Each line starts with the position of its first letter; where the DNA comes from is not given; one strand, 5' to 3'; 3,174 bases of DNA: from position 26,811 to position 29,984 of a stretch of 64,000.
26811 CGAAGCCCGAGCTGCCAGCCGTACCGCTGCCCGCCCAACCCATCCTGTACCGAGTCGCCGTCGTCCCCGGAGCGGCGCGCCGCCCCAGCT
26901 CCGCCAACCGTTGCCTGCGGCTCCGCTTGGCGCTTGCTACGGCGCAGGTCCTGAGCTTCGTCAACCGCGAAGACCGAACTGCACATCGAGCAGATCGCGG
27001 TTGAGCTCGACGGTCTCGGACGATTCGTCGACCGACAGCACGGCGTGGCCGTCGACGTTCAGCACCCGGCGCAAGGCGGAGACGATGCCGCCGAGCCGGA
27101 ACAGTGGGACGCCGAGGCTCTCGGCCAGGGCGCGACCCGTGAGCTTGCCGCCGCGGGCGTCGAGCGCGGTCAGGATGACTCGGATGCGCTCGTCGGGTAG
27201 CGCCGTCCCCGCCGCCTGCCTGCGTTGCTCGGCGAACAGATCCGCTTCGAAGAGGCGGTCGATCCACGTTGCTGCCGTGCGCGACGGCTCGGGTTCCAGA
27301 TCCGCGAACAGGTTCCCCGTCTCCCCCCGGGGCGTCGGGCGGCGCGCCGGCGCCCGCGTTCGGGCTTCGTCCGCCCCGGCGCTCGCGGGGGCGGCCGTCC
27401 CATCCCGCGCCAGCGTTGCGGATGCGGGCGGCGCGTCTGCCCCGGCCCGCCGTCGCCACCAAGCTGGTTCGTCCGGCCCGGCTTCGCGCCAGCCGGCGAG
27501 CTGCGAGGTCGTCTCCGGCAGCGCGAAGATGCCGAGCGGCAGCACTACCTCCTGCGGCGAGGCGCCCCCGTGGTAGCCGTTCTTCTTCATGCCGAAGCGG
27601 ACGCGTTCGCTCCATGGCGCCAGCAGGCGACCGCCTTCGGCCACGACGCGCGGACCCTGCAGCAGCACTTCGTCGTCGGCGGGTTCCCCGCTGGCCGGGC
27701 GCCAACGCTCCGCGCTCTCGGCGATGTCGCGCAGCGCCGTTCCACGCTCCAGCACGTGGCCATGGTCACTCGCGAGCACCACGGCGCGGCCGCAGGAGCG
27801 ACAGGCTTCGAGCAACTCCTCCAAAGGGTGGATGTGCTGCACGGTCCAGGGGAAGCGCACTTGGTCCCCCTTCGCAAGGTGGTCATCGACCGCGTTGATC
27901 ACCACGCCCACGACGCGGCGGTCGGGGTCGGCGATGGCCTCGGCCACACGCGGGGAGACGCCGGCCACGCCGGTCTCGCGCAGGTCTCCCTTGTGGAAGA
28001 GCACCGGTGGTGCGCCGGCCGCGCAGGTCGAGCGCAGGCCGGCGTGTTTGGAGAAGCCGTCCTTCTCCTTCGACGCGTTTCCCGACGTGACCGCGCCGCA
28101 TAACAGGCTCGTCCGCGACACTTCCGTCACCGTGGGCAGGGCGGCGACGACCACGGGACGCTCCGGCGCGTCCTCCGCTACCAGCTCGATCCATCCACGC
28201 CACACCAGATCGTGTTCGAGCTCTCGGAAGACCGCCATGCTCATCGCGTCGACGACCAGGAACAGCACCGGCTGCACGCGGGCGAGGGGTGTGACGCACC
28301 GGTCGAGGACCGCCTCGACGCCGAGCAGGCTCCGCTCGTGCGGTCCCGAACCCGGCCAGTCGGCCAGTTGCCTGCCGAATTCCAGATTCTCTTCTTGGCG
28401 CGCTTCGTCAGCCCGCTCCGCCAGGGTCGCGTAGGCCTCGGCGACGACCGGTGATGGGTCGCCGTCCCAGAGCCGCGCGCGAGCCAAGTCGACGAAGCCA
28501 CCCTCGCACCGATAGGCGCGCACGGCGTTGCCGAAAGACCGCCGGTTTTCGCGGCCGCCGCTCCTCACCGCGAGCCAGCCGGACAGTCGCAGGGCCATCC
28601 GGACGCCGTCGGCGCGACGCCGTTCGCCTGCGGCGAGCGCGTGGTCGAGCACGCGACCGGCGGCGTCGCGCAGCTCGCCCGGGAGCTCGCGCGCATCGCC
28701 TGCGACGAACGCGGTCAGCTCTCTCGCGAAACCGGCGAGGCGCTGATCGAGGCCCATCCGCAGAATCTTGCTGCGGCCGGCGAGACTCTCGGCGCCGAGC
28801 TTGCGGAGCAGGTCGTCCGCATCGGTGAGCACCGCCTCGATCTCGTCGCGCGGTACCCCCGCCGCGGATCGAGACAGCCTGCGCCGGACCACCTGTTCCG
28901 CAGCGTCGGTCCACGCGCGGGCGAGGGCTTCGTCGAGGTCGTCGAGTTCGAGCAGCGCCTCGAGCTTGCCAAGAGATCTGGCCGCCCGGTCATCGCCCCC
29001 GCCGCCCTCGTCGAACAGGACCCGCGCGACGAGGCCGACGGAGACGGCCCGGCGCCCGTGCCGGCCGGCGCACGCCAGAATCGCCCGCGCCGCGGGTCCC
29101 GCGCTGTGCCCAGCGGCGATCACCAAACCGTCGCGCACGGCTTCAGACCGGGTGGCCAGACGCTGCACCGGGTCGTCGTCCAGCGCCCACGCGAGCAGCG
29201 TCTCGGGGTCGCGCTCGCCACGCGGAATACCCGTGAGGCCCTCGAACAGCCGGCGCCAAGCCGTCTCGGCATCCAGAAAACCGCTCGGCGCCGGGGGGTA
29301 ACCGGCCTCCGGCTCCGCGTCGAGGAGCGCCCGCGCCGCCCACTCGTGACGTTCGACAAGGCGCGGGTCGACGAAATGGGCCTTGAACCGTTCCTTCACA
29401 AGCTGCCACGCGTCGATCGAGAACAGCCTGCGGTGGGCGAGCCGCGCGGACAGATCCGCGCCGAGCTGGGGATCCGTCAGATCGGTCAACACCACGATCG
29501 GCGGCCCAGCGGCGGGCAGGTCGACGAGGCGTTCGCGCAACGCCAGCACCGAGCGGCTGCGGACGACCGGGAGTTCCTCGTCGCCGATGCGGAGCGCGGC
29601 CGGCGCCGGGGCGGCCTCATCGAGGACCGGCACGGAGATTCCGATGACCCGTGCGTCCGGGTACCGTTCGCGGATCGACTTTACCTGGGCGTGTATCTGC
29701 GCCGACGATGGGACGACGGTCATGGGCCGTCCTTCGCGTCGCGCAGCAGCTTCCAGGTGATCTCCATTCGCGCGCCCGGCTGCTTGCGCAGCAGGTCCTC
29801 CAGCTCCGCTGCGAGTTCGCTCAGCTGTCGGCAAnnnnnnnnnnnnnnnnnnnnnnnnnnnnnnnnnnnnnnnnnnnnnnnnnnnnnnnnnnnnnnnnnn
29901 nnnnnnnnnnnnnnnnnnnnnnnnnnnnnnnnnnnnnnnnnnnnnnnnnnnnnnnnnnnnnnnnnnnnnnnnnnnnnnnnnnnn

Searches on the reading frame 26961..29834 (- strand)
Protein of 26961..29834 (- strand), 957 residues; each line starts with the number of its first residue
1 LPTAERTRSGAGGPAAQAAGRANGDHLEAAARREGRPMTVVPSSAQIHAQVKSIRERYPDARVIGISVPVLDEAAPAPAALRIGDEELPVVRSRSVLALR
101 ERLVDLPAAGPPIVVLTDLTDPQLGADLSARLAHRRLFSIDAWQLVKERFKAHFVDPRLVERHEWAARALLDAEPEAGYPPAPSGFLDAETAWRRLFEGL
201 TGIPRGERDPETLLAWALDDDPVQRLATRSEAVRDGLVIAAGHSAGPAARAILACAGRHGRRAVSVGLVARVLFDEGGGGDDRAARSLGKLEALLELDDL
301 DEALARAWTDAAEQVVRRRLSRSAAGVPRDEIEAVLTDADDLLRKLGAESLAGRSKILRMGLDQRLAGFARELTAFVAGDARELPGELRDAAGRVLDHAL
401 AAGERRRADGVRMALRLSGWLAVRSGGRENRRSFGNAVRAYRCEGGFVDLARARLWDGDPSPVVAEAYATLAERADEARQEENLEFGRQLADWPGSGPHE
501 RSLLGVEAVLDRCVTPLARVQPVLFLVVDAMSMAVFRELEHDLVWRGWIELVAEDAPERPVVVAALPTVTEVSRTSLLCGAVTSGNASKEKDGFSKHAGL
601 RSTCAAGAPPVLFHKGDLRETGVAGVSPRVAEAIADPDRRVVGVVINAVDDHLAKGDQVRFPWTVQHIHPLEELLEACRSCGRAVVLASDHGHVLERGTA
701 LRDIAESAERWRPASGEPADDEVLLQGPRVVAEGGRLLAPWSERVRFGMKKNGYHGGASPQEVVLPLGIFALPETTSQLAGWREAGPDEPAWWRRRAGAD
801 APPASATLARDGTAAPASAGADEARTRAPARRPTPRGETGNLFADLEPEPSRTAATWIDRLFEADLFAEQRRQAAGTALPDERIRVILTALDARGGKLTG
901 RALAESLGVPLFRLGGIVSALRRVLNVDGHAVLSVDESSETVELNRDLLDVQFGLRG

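Call 6: search_protein_families(library=pfam, proteins=[window:26961-29834:-], max_evalue=0.01)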
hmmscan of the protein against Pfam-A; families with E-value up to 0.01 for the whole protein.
window:26961-29834:- (957 aa): 1 family
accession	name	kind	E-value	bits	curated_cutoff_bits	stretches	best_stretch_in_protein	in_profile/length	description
PF08665.17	PglZ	-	4.5e-05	23.9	25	1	523-697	3-176/179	PglZ domain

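Call 7: search_protein_families(library=ncbifam, proteins=[window:26961-29834:-], max_evalue=0.01)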
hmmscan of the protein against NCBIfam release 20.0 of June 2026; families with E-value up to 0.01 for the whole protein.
window:26961-29834:- (957 aa): 2 families
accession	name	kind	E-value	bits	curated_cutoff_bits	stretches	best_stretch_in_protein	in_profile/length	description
NF033446.0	BREX_PglZ_2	exception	1.2e-241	804.6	200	1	50-954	2-890/890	BREX-2 system phosphatase PglZ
NF033449.0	BREX_PglZ_3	exception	9e-06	24.2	250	1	524-699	385-558/642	BREX-3 system phosphatase PglZ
